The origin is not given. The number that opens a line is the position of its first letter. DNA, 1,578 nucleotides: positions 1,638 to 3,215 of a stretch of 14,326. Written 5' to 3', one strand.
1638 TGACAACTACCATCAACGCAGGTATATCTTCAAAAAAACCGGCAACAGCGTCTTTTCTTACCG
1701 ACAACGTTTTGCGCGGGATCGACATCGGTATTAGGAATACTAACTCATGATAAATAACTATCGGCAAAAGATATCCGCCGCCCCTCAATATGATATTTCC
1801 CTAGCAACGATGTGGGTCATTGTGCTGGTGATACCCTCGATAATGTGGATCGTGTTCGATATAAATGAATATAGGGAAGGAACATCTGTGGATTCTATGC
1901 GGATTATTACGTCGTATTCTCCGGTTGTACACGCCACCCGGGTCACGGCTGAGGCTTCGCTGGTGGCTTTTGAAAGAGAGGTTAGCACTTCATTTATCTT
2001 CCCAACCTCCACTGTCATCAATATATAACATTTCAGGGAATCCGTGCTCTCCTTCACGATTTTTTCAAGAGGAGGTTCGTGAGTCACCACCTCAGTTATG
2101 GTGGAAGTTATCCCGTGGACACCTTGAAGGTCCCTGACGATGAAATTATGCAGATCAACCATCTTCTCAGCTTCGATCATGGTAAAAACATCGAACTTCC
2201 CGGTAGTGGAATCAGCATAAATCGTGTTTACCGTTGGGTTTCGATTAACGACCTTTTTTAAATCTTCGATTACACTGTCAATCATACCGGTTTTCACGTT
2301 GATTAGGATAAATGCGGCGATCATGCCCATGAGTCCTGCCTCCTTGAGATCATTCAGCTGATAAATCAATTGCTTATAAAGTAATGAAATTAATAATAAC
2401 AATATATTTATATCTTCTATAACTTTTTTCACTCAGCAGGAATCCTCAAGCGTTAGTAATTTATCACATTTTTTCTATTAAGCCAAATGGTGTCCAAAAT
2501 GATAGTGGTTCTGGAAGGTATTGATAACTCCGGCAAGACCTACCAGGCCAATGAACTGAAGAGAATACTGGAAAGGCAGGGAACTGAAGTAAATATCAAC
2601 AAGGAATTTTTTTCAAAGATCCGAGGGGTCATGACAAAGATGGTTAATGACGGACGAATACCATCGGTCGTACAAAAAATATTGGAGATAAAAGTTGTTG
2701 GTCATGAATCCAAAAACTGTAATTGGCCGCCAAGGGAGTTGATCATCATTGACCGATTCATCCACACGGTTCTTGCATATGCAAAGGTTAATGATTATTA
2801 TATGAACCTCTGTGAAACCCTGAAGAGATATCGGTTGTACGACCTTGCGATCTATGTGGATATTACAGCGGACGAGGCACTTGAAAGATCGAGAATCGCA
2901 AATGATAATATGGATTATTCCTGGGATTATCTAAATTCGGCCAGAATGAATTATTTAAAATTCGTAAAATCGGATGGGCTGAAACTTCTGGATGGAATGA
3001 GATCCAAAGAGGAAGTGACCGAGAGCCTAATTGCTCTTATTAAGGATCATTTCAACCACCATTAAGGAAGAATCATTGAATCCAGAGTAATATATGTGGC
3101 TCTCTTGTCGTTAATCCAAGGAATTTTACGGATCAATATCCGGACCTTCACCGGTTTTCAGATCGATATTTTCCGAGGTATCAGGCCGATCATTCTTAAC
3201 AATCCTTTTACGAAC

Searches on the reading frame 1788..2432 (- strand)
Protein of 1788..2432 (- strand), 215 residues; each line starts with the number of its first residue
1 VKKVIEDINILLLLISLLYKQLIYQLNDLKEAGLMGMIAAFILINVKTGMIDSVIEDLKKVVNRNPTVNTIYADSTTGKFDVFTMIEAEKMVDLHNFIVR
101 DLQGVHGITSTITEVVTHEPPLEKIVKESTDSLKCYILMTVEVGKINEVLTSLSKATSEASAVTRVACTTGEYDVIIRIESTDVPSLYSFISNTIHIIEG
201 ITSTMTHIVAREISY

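Call 76: search_protein_families(library=pfam, proteins=[window:1788-2432:-], max_evalue=0.001)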
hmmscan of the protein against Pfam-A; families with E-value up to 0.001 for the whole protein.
window:1788-2432:- (215 aa): 2 families
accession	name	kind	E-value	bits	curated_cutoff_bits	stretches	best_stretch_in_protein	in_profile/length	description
PF01037.27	AsnC_trans_reg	-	1.3e-16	60.7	25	2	142-211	6-72/73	Lrp/AsnC ligand binding domain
PF22482.2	AsnC_trans_reg_3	-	1.5e-05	25.5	24.4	0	146-209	20-82/95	PF0864 C-terminal dimeric alpha+beta barrel domain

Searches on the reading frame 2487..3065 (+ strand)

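Call 76: search_protein_families(library=pfam, proteins=[window:2487-3065:+], max_evalue=0.001)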
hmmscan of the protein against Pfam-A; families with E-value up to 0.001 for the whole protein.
window:2487-3065:+ (192 aa): 1 family
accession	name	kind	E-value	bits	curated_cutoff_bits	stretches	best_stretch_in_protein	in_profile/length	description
PF02223.23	Thymidylate_kin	-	5.3e-15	56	27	1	9-180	1-184/185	Thymidylate kinase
